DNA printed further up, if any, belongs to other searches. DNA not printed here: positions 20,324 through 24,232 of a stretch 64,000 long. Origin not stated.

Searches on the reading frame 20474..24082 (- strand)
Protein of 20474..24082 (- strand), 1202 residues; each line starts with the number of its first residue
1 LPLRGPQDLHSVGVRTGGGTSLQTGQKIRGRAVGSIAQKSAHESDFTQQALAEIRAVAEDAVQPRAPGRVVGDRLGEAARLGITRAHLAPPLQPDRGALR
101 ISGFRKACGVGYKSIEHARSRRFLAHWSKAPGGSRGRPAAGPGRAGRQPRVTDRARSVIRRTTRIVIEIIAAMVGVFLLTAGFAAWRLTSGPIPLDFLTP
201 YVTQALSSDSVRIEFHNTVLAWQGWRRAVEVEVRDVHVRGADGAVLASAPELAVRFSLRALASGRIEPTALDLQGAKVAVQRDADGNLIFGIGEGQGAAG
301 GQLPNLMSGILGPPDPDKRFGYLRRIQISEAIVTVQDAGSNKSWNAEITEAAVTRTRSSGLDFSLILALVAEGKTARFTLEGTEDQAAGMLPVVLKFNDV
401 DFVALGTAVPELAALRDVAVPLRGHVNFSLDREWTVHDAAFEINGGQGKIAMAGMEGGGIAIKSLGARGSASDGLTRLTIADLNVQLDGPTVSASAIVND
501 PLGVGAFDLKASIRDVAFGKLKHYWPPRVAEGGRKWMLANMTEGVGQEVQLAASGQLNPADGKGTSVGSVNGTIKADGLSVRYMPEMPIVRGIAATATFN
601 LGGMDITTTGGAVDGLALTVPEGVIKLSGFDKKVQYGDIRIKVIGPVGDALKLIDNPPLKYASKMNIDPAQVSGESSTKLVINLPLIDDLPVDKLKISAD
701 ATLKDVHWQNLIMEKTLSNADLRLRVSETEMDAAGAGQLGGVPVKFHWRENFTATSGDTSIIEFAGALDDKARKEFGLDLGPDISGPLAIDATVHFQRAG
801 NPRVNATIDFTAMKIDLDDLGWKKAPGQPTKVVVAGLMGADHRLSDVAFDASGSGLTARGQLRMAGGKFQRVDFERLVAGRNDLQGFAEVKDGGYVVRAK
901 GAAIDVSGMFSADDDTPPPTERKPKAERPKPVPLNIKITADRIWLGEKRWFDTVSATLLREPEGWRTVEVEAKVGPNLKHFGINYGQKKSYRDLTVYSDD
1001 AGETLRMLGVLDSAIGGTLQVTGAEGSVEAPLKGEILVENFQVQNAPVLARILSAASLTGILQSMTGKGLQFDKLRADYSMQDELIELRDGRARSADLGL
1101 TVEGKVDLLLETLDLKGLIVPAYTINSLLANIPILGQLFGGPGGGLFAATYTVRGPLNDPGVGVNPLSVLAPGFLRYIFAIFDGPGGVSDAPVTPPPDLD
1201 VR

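Call 93: search_protein_families(library=pfam, max_evalue=0.00001, proteins=[window:20474-24082:-])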
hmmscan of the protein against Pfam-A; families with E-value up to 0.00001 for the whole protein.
window:20474-24082:- (1202 aa): 1 family
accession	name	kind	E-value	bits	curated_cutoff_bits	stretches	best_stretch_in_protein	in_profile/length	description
PF13116.12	YhdP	-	1.1e-37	130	46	2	426-966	391-912/1224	YhdP protein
